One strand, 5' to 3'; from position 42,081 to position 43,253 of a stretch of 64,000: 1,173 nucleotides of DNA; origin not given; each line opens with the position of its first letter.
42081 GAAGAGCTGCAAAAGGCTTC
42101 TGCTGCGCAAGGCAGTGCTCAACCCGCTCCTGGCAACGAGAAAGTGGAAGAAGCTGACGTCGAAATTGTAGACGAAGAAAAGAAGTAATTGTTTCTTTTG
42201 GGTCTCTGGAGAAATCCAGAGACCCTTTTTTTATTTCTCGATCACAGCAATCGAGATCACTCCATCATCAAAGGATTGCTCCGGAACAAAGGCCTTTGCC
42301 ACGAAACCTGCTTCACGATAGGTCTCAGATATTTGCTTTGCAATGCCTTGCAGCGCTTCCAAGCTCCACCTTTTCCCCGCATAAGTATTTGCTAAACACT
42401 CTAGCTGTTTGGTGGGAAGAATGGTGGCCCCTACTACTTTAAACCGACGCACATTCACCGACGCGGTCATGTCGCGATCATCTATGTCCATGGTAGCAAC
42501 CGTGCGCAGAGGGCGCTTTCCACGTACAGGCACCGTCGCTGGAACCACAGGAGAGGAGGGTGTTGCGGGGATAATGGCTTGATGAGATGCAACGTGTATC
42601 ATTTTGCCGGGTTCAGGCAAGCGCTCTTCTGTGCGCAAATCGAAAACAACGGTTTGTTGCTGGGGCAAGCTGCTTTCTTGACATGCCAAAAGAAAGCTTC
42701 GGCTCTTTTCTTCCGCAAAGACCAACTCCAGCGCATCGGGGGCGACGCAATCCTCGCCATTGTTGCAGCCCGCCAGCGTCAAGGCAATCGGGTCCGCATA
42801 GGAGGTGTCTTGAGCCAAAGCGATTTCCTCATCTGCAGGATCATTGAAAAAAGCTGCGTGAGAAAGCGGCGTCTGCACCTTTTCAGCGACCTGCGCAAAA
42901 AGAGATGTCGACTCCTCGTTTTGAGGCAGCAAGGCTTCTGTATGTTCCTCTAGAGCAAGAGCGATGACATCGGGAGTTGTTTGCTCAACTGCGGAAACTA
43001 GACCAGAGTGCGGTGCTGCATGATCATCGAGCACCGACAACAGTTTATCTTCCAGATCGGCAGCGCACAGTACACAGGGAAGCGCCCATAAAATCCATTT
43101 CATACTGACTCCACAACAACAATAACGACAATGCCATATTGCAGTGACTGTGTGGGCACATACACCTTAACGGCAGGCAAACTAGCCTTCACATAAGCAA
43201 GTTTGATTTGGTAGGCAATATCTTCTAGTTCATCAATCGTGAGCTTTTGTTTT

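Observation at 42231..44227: Two tandem secreted proteins that end in an orphan ShlB/TpsB-type POTRA domain with no beta-barrel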

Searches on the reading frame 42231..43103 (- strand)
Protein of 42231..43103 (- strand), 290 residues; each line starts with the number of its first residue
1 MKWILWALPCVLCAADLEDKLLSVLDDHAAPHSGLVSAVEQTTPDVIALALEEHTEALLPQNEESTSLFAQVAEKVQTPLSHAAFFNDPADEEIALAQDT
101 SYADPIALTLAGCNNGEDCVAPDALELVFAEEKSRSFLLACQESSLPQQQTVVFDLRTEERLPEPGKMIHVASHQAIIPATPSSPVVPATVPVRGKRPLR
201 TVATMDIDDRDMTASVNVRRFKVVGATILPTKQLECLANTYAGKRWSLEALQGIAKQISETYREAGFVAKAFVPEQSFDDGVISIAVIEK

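Call 3: search_protein_families(library=pfam, proteins=[window:42231-43103:-], max_evalue=10)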
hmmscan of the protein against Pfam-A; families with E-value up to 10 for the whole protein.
window:42231-43103:- (290 aa): 2 families
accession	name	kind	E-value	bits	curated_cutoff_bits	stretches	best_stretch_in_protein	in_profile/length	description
PF08479.16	POTRA_2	-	6.3e-13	48.8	24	1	217-289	2-75/76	POTRA domain, ShlB-type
PF07244.20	POTRA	-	0.0051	17.9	21.3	1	217-282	2-67/79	Surface antigen variable number repeat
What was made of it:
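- The domain is POTRA_2, not the FtsQ-type POTRA_1, and there is no FtsQ beta-domain (call 3).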

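Call 4: search_protein_families(library=ncbifam, proteins=[window:42231-43103:-], max_evalue=10)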
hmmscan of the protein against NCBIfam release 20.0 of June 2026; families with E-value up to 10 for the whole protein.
window:42231-43103:- (290 aa): 2 families
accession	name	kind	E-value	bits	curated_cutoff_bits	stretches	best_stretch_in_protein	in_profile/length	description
NF058613.1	OMPAssmBamADein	equivalog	8e-05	20.8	1050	1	216-289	184-259/857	outer membrane protein assembly factor BamA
TIGR03303.1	OM_YaeT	equivalog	0.042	12.2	297.15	1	218-280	243-305/741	outer membrane protein assembly factor BamA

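Call 7: find_homologous_proteins(query=window:42231-43103:-)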
Query window:42231-43103:- (290 aa): 1 proteins with E <= 0.001 among 2603 candidates.
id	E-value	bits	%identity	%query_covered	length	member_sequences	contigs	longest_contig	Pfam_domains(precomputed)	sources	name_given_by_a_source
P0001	8.5e-186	634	100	100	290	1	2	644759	PF08479.17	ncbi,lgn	-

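Call 9: find_encoding_contigs(protein=P0001, flank=10000, max_places=4)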
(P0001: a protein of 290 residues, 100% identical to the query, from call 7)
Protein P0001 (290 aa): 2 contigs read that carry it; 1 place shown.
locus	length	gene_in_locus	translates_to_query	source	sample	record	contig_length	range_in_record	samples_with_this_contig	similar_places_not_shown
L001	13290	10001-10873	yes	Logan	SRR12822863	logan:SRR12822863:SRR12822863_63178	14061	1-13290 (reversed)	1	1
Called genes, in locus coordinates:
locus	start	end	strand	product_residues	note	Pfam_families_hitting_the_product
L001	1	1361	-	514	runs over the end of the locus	PF03219:TLC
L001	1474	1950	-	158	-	-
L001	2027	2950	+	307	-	PF01297:ZnuA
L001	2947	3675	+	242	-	PF00005:ABC_tran, PF02463:SMC_N (faint), PF13304:AAA_21 (faint)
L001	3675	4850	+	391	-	PF00950:ABC-3, PF02742:Fe_dep_repr_C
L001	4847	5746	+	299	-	PF00950:ABC-3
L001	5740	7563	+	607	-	PF02163:Peptidase_M50, PF00595:PDZ (faint), PF13180:PDZ_2 (faint), PF14685:PDZ_Tricorn (faint), PF17820:PDZ_6 (faint)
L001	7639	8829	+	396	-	-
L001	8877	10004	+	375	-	PF08479:POTRA_2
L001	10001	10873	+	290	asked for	PF08479:POTRA_2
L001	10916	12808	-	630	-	PF00012:HSP70, PF06723:MreB_Mbl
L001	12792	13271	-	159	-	PF01025:GrpE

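Call 15: predict_structure(protein=window:42231-43103:-)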
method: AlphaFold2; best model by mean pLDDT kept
length: 290 residues; sequences in the alignment: 1
mean_pLDDT: 37.3   pTM: 0.26
mean pLDDT of the five models: 37.3, 33.4, 32.4, 32.2, 30.2
residues with pLDDT >= 90: 0; 70-90: 6; 50-70: 30; < 50: 254
segments of 3 or more residues with pLDDT < 50: 1-244, 276-281, 287-290
pLDDT, mean of each block of 10 residues (from residue 1): 30 37 40 40 40 39 42 37 26 25 28 31 28 32 33 34 31 28 25 24 26 28 39 46 55 70 65 55 48
secondary structure, 60 per line:
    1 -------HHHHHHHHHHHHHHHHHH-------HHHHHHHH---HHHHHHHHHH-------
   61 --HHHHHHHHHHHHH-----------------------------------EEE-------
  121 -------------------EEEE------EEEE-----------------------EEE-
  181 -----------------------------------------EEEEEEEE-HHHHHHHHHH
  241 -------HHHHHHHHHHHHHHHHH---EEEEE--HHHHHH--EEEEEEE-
elements in order: H8-25 H33-40 H44-53 H63-75 E111-113 E140-143 E150-153 E177-179 E222-229 H231-240 H248-264 E268-272 H275-280 E283-289
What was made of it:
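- Tried and rejected: (2) Single-sequence AF2 of full-length ORF1 was uninformative (pLDDT 37, call 15).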

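Call 26: list_cluster_members(proteins=[P0001, P0002, P0017, P0004, P0011, P0021, P0030])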
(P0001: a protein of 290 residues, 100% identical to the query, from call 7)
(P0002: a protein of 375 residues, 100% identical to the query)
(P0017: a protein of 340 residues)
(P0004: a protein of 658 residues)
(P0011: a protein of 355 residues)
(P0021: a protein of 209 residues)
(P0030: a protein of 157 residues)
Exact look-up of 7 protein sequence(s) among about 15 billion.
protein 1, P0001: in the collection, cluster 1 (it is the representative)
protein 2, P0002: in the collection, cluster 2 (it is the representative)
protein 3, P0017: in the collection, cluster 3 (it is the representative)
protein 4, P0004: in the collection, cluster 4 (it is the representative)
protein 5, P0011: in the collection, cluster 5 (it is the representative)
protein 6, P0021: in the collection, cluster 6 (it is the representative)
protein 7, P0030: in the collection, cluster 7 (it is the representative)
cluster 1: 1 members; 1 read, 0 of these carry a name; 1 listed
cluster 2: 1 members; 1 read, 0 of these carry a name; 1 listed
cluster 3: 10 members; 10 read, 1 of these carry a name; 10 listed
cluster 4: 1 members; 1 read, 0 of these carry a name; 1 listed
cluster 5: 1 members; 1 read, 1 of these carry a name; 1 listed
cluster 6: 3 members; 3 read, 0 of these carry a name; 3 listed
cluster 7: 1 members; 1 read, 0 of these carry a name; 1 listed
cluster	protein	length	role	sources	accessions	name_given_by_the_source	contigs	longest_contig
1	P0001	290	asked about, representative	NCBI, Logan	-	-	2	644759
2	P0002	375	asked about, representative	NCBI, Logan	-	-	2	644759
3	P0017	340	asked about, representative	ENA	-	-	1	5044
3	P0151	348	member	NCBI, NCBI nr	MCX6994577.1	MAG: hypothetical protein NTY13_01895 [Chlamydiae bacterium] | hypothetical protein [Chlamydiota bacterium]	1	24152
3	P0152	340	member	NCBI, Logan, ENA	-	-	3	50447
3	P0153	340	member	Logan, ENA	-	-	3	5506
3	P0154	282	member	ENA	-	-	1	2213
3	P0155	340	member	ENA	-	-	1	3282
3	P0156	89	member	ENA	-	-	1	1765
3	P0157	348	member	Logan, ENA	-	-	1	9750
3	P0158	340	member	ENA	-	-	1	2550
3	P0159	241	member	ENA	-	-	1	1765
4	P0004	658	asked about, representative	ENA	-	-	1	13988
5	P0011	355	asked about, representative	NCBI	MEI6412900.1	MAG: POTRA domain-containing protein, partial [Pseudomonadota bacterium]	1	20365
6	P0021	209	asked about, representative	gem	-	-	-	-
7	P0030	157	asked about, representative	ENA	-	-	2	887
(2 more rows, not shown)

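Call 27: find_encoding_contigs(protein=P0152, flank=10000, max_places=3)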
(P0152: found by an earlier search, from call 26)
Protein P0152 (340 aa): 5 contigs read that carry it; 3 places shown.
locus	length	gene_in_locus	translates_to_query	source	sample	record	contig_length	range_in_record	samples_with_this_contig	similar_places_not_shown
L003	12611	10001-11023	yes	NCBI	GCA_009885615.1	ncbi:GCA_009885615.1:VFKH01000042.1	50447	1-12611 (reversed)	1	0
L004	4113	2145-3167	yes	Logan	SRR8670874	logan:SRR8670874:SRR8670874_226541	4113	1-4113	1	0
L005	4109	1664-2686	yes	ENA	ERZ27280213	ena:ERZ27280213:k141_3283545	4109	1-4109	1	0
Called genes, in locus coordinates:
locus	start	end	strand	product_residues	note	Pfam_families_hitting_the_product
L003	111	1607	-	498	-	PF03219:TLC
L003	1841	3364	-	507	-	PF03219:TLC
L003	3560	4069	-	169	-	-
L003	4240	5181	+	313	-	PF01297:ZnuA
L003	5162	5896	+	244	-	PF13476:AAA_23 (faint), PF00005:ABC_tran, PF02463:SMC_N (weak), PF13555:AAA_29 (faint), PF13304:AAA_21 (faint)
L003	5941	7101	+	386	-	PF00950:ABC-3, PF01032:FecCD (weak), PF02742:Fe_dep_repr_C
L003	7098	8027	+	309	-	PF00950:ABC-3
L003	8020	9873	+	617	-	PF02163:Peptidase_M50, PF00595:PDZ (faint), PF13180:PDZ_2 (faint), PF17820:PDZ_6 (faint)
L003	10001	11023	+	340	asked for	PF08479:POTRA_2 (weak)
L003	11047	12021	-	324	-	PF05677:DUF818, PF12146:Hydrolase_4 (weak), PF00561:Abhydrolase_1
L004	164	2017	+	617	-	PF02163:Peptidase_M50, PF00595:PDZ (faint), PF13180:PDZ_2 (faint), PF17820:PDZ_6 (faint)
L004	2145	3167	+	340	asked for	PF08479:POTRA_2 (weak)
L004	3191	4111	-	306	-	?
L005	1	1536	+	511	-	?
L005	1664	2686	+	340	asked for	PF08479:POTRA_2 (weak)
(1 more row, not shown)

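Call 28: find_encoding_contigs(protein=P0151, flank=10000, max_places=3)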
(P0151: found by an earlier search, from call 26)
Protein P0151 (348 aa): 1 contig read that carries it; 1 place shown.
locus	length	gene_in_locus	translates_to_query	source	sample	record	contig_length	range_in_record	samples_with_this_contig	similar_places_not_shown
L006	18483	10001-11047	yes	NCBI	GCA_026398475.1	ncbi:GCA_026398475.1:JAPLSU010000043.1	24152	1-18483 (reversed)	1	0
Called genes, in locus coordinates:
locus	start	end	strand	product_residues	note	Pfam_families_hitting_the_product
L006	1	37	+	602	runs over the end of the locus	PF00009:GTP_EFTU, PF22042:EF-G_D2 (weak), PF03144:GTP_EFTU_D2, PF14492:EFG_III (weak), PF00679:EFG_C, PF06421:LepA_C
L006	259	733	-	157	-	PF03219:TLC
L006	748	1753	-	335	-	PF03219:TLC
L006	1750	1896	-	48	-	-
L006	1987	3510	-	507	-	PF03219:TLC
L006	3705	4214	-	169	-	-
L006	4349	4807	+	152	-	PF01297:ZnuA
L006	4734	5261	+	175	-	PF01297:ZnuA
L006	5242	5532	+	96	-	PF13476:AAA_23 (weak), PF00005:ABC_tran, PF13555:AAA_29 (weak)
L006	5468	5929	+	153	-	PF00005:ABC_tran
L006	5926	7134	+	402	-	PF00950:ABC-3, PF02742:Fe_dep_repr_C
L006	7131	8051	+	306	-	PF00950:ABC-3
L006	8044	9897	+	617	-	PF02163:Peptidase_M50, PF00595:PDZ (faint), PF13180:PDZ_2 (faint), PF17820:PDZ_6 (faint)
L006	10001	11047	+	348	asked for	PF08479:POTRA_2 (weak)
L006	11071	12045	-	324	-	PF05677:DUF818, PF12146:Hydrolase_4 (weak), PF00561:Abhydrolase_1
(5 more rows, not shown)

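Call 38: search_protein_families(library=pfam, proteins=[P0151], max_evalue=0.01)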
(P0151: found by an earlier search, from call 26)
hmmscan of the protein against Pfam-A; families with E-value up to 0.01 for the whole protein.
P0151 (348 aa): 1 family
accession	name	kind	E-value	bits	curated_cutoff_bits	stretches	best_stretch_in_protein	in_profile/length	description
PF08479.16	POTRA_2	-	5.1e-07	29.9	24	1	271-343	2-75/76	POTRA domain, ShlB-type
